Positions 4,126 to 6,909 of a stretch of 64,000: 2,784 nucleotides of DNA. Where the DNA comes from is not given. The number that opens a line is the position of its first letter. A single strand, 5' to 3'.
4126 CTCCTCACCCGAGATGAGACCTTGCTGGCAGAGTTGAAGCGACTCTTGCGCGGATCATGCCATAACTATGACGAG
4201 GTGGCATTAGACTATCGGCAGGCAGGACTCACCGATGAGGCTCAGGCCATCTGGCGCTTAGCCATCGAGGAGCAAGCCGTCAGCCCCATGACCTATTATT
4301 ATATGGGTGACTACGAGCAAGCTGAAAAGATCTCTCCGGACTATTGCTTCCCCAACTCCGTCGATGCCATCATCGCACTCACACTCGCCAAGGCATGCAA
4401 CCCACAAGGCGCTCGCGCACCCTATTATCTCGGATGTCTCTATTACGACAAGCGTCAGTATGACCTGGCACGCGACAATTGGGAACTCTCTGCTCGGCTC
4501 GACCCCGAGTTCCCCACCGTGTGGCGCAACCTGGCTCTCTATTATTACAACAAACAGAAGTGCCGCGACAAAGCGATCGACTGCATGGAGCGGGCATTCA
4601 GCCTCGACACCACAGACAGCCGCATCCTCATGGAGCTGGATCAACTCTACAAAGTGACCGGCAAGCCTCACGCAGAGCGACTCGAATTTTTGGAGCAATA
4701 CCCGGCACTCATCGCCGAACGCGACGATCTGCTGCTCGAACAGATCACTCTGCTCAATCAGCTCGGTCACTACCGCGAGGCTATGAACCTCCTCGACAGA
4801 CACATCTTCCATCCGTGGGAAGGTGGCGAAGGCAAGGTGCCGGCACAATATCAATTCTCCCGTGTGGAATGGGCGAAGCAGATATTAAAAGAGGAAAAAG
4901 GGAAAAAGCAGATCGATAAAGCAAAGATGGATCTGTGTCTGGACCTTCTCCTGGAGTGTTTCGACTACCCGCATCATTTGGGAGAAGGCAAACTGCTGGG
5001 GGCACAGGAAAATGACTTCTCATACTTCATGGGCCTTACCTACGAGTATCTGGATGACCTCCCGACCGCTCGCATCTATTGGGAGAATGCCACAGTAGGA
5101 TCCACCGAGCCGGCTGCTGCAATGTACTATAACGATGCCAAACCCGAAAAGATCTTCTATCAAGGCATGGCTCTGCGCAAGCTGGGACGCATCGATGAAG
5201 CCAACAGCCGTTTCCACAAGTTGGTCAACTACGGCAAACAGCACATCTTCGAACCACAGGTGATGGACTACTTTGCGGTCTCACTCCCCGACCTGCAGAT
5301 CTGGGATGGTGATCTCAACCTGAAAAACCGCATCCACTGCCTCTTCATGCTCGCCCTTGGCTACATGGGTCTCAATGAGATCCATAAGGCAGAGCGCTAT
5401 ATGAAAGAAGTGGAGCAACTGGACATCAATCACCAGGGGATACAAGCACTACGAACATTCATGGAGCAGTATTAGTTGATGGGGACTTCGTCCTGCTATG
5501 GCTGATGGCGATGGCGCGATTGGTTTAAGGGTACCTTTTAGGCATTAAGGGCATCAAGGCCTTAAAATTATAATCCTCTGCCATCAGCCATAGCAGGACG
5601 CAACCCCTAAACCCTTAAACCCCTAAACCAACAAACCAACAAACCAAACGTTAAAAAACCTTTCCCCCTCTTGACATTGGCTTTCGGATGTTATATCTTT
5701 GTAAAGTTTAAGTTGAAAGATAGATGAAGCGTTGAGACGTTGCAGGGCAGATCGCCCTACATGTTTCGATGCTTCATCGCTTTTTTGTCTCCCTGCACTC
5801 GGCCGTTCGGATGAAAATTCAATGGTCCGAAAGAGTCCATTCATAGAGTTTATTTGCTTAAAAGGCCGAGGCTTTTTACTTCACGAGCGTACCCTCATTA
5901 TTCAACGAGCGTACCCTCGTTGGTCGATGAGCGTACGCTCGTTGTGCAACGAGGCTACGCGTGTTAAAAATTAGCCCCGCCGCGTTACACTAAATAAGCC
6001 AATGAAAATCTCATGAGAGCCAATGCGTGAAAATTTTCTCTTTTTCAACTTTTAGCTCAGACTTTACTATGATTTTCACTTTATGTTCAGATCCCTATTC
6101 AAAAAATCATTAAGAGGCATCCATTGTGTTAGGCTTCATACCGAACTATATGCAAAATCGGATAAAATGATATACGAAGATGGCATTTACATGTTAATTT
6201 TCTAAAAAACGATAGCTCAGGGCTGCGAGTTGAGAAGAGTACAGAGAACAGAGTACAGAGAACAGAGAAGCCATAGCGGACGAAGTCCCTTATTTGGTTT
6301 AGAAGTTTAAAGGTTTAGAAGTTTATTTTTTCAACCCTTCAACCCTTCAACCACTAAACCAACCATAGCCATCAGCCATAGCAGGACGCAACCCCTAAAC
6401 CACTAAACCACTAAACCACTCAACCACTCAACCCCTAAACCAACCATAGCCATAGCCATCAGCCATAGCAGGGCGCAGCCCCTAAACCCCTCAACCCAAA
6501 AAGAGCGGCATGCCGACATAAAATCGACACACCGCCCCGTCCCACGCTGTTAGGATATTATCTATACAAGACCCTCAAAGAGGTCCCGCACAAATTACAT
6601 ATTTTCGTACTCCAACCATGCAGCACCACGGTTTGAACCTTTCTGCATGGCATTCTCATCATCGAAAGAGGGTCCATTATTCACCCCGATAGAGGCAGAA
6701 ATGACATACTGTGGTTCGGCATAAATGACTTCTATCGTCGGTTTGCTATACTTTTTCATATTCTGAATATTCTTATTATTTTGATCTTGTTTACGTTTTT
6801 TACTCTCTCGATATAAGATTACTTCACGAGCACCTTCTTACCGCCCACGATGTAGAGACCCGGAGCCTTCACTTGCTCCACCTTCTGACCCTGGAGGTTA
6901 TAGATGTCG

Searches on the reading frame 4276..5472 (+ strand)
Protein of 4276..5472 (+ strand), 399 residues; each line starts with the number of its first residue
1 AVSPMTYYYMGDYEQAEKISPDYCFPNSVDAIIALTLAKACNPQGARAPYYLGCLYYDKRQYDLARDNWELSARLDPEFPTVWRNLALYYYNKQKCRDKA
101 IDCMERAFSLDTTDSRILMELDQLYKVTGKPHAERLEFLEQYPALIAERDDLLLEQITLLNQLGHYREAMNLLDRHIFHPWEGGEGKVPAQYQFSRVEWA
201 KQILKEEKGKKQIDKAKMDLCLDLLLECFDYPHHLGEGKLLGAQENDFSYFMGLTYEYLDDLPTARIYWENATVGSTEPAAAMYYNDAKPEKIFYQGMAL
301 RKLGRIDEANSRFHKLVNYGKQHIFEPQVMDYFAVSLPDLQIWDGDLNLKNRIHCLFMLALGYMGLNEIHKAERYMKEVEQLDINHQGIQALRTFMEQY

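Call 54: find_homologous_proteins(query=window:4276-5472:+, max_evalue=1e-40)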
Query window:4276-5472:+ (399 aa): 1928 proteins with E <= 1e-40 among 5213 candidates; the best 120 are listed.
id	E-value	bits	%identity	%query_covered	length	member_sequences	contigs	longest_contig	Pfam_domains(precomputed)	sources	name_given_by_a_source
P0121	6.1e-183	626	69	99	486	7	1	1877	PF00515.35,PF13424.13,PF13432.13,PF13428.13,PF13181.13,PF07719.24,PF13174.13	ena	-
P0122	9.1e-172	590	65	99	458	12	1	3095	PF23914.2,PF13414.13,PF00515.35,PF13424.13,PF21033.5,PF13432.13,PF13428.13,PF13181.13,PF07719.24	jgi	jgi:tetratricopeptide (TPR) repeat protein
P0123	3.2e-169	581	65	91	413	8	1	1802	PF00515.35,PF13432.13,PF13428.13,PF13181.13,PF07719.24,PF13174.13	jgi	jgi:tetratricopeptide (TPR) repeat protein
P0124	1.6e-167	576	67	98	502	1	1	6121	PF13414.13,PF13176.13,PF13428.13,PF07721.21,PF14559.13,PF00515.35,PF13424.13,PF21033.5,PF13432.13,PF13181.13,PF07719.24,PF13174.13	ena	-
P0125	6.0e-166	570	64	99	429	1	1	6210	PF13414.13,PF00515.35,PF13424.13,PF21033.5,PF13432.13,PF13428.13,PF07719.24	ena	-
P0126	1.5e-165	569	66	96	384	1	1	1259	PF00515.35,PF21033.5,PF13428.13,PF13181.13,PF07719.24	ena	-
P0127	2.5e-165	568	63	99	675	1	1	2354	PF14559.13,PF13414.13,PF13371.13,PF13424.13,PF13432.13,PF13428.13,PF07719.24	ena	-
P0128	1.4e-164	566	64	99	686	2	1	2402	PF13431.13,PF13414.13,PF00515.35,PF13424.13,PF21033.5,PF13432.13,PF13428.13,PF13181.13,PF25064.2,PF14561.13,PF07719.24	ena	-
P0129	1.8e-163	562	65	99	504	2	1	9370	PF14559.13,PF00515.35,PF12895.14,PF13424.13,PF21033.5,PF13432.13,PF13428.13,PF13181.13,PF07719.24,PF13174.13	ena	-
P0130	2.0e-163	562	65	99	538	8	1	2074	PF00515.35,PF21033.5,PF13432.13,PF13428.13,PF13181.13,PF07719.24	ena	-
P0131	2.1e-163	562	64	99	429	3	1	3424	PF13414.13,PF00515.35,PF13428.13,PF13181.13,PF07719.24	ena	-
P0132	2.3e-163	562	63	98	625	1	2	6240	PF13431.13,PF13414.13,PF00515.35,PF13424.13,PF13432.13,PF13428.13,PF13181.13,PF07719.24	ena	-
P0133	6.4e-163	560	65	99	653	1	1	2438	PF13431.13,PF13414.13,PF13176.13,PF13428.13,PF13374.13,PF14559.13,PF00515.35,PF12895.14,PF13424.13,PF21033.5,PF13432.13,PF13181.13,PF14561.13,PF07719.24,PF13174.13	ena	-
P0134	9.0e-163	560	64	99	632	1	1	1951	PF13431.13,PF13414.13,PF13176.13,PF13428.13,PF13374.13,PF07721.21,PF14559.13,PF00515.35,PF12895.14,PF13424.13,PF21033.5,PF13432.13,PF13181.13,PF14561.13,PF07719.24,PF13174.13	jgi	jgi:tetratricopeptide (TPR) repeat protein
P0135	1.0e-162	560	65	99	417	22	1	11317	PF13414.13,PF00515.35,PF13424.13,PF21033.5,PF13432.13,PF13428.13,PF13181.13,PF07719.24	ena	-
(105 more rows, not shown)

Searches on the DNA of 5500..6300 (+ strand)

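Call 62: search_rna_families(source=window, start=5500, end=6300, threshold=evalue, max_evalue=10)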
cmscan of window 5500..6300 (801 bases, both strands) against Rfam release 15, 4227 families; matches with E-value up to 10: 3.
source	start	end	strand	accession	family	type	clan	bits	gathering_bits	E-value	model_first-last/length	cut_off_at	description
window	5889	5958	+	RF04128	MIR8562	Gene; miRNA;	-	18.4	211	0.79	1-242/242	no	MIR8562 microRNA precursor family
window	5714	5788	+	RF01013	mir-577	Gene; miRNA;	-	16.4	100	4.9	1-86/86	no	mir-577 microRNA precursor family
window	5882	5954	-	RF02401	ClpQY_promoter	Cis-reg;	-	15.8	42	0.85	1-57/57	no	ClpQY promoter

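Call 64: build_rna_model(alignment_id=A5, structure=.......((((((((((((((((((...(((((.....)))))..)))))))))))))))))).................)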
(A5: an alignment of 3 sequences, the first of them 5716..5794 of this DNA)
Model R1 built from alignment A5 (3 sequences, 80 columns); structure: as given.
model positions 79; base pairs 23; branch points 0; effective number of sequences 1.41; information 0.717 bits per position. Calibrated on 0.2 Mb of random sequence (short: E-values are rough).
structure used (alignment columns):
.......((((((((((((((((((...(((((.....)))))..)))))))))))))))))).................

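Call 65: search_with_rna_model(model_id=R1, source=window, filters=off, max_evalue=10)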
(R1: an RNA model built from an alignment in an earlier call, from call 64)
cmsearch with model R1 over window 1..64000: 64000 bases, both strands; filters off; matches with E-value up to 10: 25.
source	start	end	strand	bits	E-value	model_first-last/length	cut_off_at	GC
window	19247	19325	-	107.2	6.6e-26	1-79/79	no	0.43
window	5716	5794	+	99.3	8.2e-24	1-79/79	no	0.47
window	5707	5785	-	47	7.8e-10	1-79/79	no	0.43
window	19256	19334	+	40.1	5.3e-08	1-79/79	no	0.43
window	23380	23440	+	19.9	0.013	1-79/79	no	0.44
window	32134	32188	-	19.2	0.021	1-79/79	no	0.36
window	19624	19718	+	16.8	0.09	1-79/79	no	0.45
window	23371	23431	-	16.8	0.093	1-79/79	no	0.39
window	17279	17334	-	16.2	0.13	1-79/79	no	0.34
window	19920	20014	+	16.1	0.14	1-79/79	no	0.45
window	17288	17343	+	14.7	0.33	1-79/79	no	0.38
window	58601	58652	-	14.4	0.4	1-79/79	no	0.46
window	15856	15910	-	12.7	1.1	1-79/79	no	0.33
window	58611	58661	+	11.9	1.9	1-79/79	no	0.51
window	5896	5960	+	11.3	2.6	1-79/79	no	0.55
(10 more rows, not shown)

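Call 66: search_with_rna_model(model_id=R1, sources=[L014, L015, L016, L017, L018, L019, L020, L021, L022, L023], filters=off, max_evalue=10)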
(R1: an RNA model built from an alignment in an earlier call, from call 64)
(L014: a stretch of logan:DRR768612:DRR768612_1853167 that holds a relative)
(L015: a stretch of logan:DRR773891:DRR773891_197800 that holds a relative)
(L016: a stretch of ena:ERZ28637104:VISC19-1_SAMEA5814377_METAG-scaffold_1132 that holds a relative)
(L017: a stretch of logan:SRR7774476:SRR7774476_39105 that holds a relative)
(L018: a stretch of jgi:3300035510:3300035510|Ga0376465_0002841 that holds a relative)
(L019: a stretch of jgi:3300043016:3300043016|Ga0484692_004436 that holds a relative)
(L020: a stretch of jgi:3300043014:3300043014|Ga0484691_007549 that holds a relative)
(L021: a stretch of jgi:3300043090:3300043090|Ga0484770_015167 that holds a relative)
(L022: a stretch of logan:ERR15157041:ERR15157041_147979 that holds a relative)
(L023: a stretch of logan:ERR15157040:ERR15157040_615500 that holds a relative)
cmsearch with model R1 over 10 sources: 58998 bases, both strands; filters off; matches with E-value up to 10: 16.
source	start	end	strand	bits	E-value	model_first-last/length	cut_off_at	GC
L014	236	315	+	101.3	2.2e-24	1-79/79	no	0.41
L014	227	305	-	34.1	2e-06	1-79/79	no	0.42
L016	1180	1255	+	26.2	0.00025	1-79/79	no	0.26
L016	14222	14278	-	22.5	0.0025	1-79/79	no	0.3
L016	1171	1246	-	20.1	0.011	1-79/79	no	0.29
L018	11235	11297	+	19.6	0.015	1-79/79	no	0.33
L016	14230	14288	+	16.8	0.081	1-79/79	no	0.29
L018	5790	5876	+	15.3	0.21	1-79/79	no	0.38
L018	1829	1913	+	12.3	1.3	1-79/79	no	0.35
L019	1687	1771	+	12.3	1.3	1-79/79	no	0.35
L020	1304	1388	+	12.3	1.3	1-79/79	no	0.35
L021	1206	1290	+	12.3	1.3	1-79/79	no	0.35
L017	685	725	-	12.2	1.4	1-79/79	no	0.27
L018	11234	11280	-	11.8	1.8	1-79/79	no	0.3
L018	4832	4859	+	10.1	5.1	22-49/79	no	0.71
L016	6470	6564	-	10.1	5.1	8-73/79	no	0.49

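Call 87: search_with_rna_model(model_id=R1, sources=[L025, L026, L027, L028, L029, L030, L031, L032, L033], filters=off, max_evalue=1)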
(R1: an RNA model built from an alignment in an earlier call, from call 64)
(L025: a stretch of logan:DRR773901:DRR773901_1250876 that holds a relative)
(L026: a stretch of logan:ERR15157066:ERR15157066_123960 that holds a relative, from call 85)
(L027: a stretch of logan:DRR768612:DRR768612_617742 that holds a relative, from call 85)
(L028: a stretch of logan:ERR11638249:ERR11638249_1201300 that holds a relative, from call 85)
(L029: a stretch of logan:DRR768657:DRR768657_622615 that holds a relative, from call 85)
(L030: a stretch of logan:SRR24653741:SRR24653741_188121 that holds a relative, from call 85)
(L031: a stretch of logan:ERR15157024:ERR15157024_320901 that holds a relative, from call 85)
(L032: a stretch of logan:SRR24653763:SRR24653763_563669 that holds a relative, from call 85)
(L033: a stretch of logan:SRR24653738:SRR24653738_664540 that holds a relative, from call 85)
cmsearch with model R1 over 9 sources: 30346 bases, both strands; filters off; matches with E-value up to 1: 2.
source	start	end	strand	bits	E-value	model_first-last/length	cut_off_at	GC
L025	1755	1815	+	25.4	0.00021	1-79/79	no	0.44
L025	1746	1806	-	18.2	0.019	1-79/79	no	0.44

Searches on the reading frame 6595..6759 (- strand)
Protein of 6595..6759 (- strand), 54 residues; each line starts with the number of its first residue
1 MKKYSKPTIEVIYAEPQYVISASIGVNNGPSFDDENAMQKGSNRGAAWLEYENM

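Call 27: search_protein_families(library=pfam, proteins=[window:6595-6759:-], max_evalue=0.01)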
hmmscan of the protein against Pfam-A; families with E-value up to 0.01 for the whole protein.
window:6595-6759:- (54 aa): 0 families

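Call 85: find_encoding_contigs(protein=window:6595-6759:-, flank=10000, max_places=8)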
Protein window:6595-6759:- (54 aa): 20 contigs read that carry it; 8 places shown.
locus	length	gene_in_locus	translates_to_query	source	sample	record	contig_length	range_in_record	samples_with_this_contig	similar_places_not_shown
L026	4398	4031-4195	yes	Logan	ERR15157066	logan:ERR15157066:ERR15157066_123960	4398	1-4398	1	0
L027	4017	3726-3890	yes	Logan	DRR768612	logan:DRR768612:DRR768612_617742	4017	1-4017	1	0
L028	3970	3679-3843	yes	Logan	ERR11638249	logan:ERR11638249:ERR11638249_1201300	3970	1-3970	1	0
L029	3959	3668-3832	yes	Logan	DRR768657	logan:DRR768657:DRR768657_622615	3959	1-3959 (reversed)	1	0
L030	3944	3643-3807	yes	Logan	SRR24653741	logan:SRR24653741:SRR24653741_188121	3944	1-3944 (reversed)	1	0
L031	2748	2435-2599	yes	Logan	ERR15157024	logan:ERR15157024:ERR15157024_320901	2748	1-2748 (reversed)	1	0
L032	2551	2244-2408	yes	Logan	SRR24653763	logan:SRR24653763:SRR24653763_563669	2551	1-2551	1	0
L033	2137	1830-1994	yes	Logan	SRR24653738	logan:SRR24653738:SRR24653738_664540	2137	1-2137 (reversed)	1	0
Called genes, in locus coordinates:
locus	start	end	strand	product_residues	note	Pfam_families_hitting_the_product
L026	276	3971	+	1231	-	PF18283:CBM77, PF13287:Fn3_assoc, PF13290:CHB_HEX_C_1, PF18998:Flg_new_2, PF09479:Flg_new (weak)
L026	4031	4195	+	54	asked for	-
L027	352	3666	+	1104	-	PF09479:Flg_new (faint), PF18998:Flg_new_2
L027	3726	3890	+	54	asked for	-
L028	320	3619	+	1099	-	PF09479:Flg_new (faint), PF18998:Flg_new_2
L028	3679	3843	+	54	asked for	-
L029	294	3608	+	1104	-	PF09479:Flg_new (faint), PF18998:Flg_new_2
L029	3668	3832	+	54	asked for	-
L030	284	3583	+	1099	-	PF09479:Flg_new (faint), PF18998:Flg_new_2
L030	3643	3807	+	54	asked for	-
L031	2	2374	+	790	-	?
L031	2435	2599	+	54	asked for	-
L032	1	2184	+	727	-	?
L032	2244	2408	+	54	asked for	-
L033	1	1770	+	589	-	?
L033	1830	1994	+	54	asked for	-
